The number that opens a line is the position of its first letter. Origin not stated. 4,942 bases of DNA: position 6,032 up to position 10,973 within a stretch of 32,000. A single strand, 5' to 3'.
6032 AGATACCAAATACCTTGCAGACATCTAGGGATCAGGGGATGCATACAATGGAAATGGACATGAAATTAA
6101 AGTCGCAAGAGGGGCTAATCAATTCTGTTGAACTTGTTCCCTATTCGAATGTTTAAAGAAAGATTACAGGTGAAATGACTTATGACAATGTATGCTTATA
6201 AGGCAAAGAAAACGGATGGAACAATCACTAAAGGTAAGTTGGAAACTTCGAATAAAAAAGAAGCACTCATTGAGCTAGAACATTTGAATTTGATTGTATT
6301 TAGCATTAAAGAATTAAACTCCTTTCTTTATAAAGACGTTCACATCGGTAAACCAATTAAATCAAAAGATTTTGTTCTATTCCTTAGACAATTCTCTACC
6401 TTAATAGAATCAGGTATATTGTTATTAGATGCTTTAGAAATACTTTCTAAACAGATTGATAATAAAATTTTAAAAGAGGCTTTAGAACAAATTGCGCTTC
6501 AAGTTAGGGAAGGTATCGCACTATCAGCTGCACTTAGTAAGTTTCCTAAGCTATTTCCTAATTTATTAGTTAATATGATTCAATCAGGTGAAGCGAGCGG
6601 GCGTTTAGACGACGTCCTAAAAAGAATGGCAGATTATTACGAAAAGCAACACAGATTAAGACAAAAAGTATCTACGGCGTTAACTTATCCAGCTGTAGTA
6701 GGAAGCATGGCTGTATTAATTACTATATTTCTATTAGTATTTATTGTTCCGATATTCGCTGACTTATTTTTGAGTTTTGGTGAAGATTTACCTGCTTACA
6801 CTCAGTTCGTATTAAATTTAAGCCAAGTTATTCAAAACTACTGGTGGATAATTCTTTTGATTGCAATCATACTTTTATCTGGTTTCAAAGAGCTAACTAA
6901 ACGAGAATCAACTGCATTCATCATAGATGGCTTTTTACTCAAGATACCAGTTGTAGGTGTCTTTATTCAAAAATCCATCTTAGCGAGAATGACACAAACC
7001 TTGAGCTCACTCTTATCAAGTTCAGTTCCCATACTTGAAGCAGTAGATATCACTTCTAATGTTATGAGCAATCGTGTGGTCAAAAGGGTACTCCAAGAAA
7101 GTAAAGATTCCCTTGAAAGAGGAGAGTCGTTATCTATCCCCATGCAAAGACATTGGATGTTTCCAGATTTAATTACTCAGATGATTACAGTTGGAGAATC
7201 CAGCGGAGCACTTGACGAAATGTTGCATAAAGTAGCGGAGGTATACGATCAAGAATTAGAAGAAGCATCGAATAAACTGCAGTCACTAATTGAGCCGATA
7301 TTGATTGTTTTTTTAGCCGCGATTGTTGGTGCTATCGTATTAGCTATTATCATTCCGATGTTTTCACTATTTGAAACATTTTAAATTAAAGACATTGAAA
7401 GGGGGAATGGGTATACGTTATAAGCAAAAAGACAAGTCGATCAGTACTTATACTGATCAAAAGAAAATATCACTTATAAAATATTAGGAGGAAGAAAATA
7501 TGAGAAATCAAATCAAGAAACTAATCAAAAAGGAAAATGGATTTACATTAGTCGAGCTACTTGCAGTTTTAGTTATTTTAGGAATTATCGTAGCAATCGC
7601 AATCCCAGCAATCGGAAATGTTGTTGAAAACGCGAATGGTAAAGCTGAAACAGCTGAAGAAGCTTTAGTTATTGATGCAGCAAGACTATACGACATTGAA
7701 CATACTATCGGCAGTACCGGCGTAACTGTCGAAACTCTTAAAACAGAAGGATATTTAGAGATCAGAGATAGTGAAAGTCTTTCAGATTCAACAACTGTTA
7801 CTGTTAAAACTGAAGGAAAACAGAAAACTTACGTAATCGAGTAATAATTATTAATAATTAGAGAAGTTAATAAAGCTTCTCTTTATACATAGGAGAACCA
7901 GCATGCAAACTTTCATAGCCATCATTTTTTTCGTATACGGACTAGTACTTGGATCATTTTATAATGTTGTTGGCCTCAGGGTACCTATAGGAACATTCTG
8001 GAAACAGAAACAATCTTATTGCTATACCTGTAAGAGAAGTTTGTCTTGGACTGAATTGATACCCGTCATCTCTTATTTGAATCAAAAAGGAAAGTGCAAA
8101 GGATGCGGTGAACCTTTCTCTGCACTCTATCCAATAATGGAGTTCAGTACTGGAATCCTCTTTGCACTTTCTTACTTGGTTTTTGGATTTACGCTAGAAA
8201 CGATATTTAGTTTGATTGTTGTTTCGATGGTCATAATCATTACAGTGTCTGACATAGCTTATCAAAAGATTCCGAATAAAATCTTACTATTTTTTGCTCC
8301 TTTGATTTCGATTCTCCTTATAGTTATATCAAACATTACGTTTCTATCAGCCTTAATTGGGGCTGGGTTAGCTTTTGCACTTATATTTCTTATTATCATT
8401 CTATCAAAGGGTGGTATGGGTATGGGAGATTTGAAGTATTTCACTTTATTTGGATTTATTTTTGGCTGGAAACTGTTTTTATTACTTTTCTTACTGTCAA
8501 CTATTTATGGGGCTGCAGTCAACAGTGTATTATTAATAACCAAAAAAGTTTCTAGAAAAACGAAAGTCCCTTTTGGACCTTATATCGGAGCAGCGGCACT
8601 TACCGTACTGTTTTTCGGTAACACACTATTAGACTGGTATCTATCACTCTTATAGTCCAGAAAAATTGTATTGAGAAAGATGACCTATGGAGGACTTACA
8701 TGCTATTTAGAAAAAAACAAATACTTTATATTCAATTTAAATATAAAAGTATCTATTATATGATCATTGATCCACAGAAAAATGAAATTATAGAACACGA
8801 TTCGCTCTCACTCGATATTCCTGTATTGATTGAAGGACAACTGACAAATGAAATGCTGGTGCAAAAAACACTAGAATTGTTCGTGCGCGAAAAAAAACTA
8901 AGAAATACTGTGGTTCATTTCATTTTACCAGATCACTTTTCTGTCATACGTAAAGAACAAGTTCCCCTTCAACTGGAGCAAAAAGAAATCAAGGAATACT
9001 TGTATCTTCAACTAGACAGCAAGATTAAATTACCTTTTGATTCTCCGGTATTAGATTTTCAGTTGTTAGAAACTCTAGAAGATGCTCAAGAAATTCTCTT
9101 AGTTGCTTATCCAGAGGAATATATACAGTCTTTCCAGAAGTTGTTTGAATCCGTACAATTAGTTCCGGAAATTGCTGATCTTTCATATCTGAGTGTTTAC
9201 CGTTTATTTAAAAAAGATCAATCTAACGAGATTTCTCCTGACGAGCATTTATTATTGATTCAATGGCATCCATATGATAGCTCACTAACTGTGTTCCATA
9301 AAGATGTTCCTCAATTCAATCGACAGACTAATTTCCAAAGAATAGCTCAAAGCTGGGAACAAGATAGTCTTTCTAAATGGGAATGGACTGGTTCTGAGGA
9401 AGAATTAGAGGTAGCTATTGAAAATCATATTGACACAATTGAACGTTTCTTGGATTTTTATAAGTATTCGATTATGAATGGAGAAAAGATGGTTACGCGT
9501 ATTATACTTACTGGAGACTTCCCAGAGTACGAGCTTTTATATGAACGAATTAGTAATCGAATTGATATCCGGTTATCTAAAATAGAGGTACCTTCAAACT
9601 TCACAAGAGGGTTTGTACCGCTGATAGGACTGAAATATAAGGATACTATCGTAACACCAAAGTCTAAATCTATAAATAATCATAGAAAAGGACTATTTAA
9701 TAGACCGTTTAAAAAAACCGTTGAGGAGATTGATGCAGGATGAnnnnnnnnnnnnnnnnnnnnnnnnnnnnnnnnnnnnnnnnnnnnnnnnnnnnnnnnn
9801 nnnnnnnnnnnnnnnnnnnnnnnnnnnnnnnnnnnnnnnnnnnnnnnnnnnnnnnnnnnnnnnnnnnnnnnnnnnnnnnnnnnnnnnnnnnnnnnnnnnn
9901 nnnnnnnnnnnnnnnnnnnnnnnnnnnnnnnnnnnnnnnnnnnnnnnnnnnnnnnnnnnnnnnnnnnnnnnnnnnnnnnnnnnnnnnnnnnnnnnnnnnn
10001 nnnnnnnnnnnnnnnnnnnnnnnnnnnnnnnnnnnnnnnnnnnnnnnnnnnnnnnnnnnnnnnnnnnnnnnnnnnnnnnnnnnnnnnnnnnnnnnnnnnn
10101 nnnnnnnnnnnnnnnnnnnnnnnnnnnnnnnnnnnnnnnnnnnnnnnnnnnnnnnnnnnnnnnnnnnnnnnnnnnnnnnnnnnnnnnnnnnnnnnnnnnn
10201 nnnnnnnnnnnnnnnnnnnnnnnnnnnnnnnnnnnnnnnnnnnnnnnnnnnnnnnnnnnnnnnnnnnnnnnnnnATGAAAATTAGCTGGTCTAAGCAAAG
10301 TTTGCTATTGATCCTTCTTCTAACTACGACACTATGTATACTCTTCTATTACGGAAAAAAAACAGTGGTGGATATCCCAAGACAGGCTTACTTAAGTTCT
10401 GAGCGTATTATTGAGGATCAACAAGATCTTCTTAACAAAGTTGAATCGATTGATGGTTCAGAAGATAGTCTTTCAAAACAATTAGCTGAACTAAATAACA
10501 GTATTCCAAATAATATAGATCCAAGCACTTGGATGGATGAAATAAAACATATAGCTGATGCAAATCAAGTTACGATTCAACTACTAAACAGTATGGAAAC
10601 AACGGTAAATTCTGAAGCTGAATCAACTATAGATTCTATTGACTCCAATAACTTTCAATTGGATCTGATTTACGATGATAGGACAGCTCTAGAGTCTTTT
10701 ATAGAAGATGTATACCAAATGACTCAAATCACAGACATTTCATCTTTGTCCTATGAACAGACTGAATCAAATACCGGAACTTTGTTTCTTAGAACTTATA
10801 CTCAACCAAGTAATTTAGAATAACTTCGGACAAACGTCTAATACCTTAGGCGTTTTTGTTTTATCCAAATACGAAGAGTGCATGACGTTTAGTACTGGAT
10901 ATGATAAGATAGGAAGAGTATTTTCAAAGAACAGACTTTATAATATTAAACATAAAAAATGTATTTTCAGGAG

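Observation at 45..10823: Complete retractile type IV pilus operon headed by a GGDEF diguanylate cyclase, next to Bacilli core genes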

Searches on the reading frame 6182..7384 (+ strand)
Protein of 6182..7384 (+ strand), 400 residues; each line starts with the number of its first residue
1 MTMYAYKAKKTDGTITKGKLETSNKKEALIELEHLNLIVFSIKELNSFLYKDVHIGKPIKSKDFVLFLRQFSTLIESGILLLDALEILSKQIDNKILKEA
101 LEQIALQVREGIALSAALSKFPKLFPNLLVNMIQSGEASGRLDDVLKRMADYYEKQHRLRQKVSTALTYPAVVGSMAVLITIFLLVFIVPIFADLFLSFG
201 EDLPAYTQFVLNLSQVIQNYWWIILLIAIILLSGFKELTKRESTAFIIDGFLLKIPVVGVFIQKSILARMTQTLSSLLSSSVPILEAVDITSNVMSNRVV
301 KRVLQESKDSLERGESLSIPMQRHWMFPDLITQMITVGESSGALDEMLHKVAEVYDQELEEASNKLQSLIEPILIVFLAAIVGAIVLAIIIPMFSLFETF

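Call 5: search_protein_families(library=pfam, proteins=[window:6182-7384:+], max_evalue=0.01)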
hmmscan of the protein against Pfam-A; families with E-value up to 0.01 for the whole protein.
window:6182-7384:+ (400 aa): 2 families
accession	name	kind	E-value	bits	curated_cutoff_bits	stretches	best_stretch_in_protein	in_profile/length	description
PF00482.28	T2SSF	-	5e-67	224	25.2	2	67-190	1-125/125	Type II secretion system (T2SS), protein F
PF13980.11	UPF0370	-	0.005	17.3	28.1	1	217-247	4-35/61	Uncharacterised protein family (UPF0370)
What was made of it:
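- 6182..7384 (+): PilC platform protein. T2SSF, 224 bits, two domains (call 5).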

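Call 8: search_protein_families(library=ncbifam, proteins=[window:6182-7384:+], max_evalue=0.01)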
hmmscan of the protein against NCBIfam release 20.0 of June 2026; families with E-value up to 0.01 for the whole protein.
window:6182-7384:+ (400 aa): 8 families
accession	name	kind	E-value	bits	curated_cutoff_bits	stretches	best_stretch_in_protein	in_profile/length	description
TIGR02120.1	GspF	equivalog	1.1e-111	373.9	424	1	4-396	1-397/401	type II secretion system inner membrane protein GspF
NF052607.1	T4PiliAsmPilCThrm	equivalog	4.7e-105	352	700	1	1-399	1-403/406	type IV pilus assembly protein PilC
NF052606.1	T4PiliAsmPilCMyx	equivalog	3.4e-95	319.4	700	1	3-398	21-416/419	type IV pilus assembly protein PilC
NF007861.0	PRK10573.1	equivalog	3.6e-85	286.5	401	1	3-397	6-395/401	protein transport protein HofC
NF047826.1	T3SSXpsF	equivalog_domain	2e-84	283.8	650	1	1-398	1-402/405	type II secretion system protein XpsF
NF041012.2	T4P_ComGB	equivalog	3.4e-52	177.9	240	2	65-397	4-331/332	competence type IV pilus assembly protein ComGB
NF045751.1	MPN385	equivalog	7.4e-06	26.6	120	1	332-394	35-96/105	MPN385 family protein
NF010185.0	PRK13664.1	equivalog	0.0024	17.8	98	1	217-247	4-36/65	hypothetical protein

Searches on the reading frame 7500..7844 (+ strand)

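Call 5: search_protein_families(library=pfam, proteins=[window:7500-7844:+], max_evalue=0.01)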
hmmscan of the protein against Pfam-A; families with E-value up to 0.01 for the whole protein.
window:7500-7844:+ (114 aa): 1 family
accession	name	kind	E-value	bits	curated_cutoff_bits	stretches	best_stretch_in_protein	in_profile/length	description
PF07963.17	N_methyl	-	1.8e-08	34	21.2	1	10-35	2-27/27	Prokaryotic N-terminal methylation motif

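Call 8: search_protein_families(library=ncbifam, proteins=[window:7500-7844:+], max_evalue=0.01)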
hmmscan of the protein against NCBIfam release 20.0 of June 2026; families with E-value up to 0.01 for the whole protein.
window:7500-7844:+ (114 aa): 12 families
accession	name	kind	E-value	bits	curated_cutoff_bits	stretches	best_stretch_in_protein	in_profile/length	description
NF040999.1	pilin_ComGC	equivalog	3.3e-11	43.2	75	1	13-90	2-76/84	competence type IV pilus major pilin ComGC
TIGR02532.1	IV_pilin_GFxxxE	domain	1.7e-07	30.8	16.3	1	13-35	2-24/24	prepilin-type N-terminal cleavage/methylation domain-containing protein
TIGR01710.1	typeII_sec_gspG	equivalog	1.8e-07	31.2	88.85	1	13-67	1-55/134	type II secretion system major pseudopilin GspG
NF041013.1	T4P_ComGE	equivalog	1.2e-06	28.5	49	1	10-86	1-78/83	competence type IV pilus minor pilin ComGE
NF007862.0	PRK10574.1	equivalog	1e-05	25.7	138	1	10-45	2-37/145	prepilin peptidase-dependent pilin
NF041775.1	typeIV_PilA_Myxo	equivalog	1.3e-05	25.3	400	1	9-38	7-36/214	type IV pilin protein PilA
TIGR01708.2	typeII_sec_gspH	equivalog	4.3e-05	23.6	80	1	12-43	1-34/169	type II secretion system minor pseudopilin GspH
TIGR02596.1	TIGR02596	subfamily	0.00087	19.4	70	1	15-46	1-32/196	Verru_Chthon cassette protein D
NF040982.1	ComGD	equivalog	0.0013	19.1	70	1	12-46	1-35/139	competence type IV pilus minor pilin ComGD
NF041002.1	pilin_ComGF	equivalog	0.0029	17.8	80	1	12-46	1-35/139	competence type IV pilus minor pilin ComGF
NF007800.0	PRK10506.1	equivalog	0.0066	16.3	158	1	7-33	3-29/163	prepilin peptidase-dependent protein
TIGR01707.1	gspI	equivalog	0.0083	16.6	44.35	1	14-66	1-52/101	type II secretion system minor pseudopilin GspI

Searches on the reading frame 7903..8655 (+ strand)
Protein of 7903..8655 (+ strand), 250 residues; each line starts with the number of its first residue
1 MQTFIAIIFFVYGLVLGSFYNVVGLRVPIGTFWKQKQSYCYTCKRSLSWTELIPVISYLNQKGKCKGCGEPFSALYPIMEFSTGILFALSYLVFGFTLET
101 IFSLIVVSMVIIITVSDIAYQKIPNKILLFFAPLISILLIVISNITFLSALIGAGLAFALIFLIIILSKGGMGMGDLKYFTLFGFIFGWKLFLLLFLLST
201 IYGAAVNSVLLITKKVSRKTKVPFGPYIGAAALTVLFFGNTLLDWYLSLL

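Call 5: search_protein_families(library=pfam, proteins=[window:7903-8655:+], max_evalue=0.01)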
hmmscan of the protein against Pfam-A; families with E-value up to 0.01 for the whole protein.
window:7903-8655:+ (250 aa): 2 families
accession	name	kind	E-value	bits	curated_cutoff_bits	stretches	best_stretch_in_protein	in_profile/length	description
PF06750.18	A24_N_bact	-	4.8e-27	94.3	23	1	11-93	1-83/84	Bacterial Peptidase A24 N-terminal domain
PF01478.23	Peptidase_A24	-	9.2e-16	58.6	26.5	1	104-205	1-101/104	Type IV leader peptidase family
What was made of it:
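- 7903..8655 (+): PilD prepilin peptidase / N-methyltransferase. A24_N_bact 94 bits, Peptidase_A24 59 bits (call 5).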

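Call 8: search_protein_families(library=ncbifam, proteins=[window:7903-8655:+], max_evalue=0.01)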
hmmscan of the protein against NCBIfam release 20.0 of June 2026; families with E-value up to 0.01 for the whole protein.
window:7903-8655:+ (250 aa): 1 family
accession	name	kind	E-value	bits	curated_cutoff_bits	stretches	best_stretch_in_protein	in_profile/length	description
TIGR04104.1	cxxc_20_cxxc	subfamily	0.00061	20.1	45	1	39-114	2-78/93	TIGR04104 family putative zinc finger protein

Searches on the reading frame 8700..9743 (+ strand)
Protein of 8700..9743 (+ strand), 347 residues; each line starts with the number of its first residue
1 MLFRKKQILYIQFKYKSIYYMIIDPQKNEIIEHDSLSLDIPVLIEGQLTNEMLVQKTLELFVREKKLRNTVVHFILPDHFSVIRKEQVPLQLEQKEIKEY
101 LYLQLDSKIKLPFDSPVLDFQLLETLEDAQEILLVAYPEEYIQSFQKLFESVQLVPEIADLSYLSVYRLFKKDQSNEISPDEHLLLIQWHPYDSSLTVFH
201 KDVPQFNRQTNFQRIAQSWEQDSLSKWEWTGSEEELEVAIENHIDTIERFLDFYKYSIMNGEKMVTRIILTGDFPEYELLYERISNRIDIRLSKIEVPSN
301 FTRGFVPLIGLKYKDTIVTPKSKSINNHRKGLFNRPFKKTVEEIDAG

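Call 5: search_protein_families(library=pfam, proteins=[window:8700-9743:+], max_evalue=0.01)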
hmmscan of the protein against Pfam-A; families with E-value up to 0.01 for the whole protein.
window:8700-9743:+ (347 aa): 1 family
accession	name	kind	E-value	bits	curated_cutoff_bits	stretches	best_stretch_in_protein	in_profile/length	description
PF11104.14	PilM_2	-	1.4e-09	37.8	27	1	37-212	30-210/340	Type IV pilus assembly protein PilM;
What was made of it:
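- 8700..9743 (+): PilM. PilM_2, 37.8 bits against a cut-off of 27 (call 5).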

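Call 8: search_protein_families(library=ncbifam, proteins=[window:8700-9743:+], max_evalue=0.01)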
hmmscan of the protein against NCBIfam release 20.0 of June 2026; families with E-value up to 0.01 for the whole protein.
window:8700-9743:+ (347 aa): 2 families
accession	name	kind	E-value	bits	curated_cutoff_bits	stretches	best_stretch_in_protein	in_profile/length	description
TIGR01175.1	pilM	subfamily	2.1e-16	59.9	133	1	37-295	36-313/348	type IV pilus assembly protein PilM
NF045709.1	Amuc_1101_fam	equivalog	0.0085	14.9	650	0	62-177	62-176/608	Amuc_1101 family PilM-like pilus complex protein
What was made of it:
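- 8700..9743 (+): TIGR01175 59.9 bits, below its cut-off (call 8).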

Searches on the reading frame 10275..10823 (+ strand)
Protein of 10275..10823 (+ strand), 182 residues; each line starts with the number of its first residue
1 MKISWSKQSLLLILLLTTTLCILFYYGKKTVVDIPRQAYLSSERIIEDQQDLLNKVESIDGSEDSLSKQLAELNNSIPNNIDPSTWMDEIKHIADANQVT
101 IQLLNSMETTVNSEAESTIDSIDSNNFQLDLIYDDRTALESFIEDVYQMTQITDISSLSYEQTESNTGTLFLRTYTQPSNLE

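Call 6: search_protein_families(library=pfam, proteins=[window:10275-10823:+], max_evalue=0.1)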
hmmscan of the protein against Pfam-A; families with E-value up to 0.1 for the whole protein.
window:10275-10823:+ (182 aa): 1 family
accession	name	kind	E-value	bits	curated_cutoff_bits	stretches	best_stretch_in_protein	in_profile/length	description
PF17561.7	TssO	-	0.0084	16.7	29.2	1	9-69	12-77/148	Type VI secretion system, TssO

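Call 37: search_solved_structures(query=A2, max_evalue=10)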
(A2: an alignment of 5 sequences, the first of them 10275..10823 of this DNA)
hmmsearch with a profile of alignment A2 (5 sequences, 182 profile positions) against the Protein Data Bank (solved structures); distinct sequences matched with E-value up to 10: 11.
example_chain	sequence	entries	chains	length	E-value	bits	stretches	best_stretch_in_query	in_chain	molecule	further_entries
3jc8_Oa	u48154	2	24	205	6.8e-05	25.9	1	47-177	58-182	PilO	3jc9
2aho_B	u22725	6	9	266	0.12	15.4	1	69-151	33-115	Translation initiation factor 2 alpha subunit | Translation initiation factor 2 subunit alpha | aIF2-alpha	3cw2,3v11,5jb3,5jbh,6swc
6akm_A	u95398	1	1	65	0.26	14.3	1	43-78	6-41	Suppressor of IKBKE 1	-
6nxm_A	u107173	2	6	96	0.54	13.2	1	28-75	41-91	Design construct XAA_GVDQ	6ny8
6o0c_A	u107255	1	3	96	0.54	13.2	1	28-75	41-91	Design construct XAA_GVDQ mutant M4L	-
6nz3_A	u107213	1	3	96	0.59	13.1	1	28-76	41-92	Design construct XAA_GGHN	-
6o0i_A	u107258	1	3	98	0.62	13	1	28-76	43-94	Design construct XAA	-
3lhp_S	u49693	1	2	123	0.78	12.7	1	59-105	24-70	4E10_D0_1ISEA_004_N (T93)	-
3jc8_Na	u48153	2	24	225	1.4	11.8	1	18-89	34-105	PilN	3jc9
6egc_A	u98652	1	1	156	2.6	11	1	29-96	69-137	SC_2L4HC2_23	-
8w6e_A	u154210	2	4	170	5.1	10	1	40-90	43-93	HBC599 in complex with wFAP1.1 | wFAP1.1 structure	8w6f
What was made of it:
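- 10275..10823 (+): PilO-like bitopic protein. Five-sequence profile matches M. xanthus PilO 3jc8_Oa at E=6.8e-5 over residues 47-177 (call 37).
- Checked: A PilO profile matches M. xanthus PilO (3jc8) at E=6.8e-5 (call 37).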
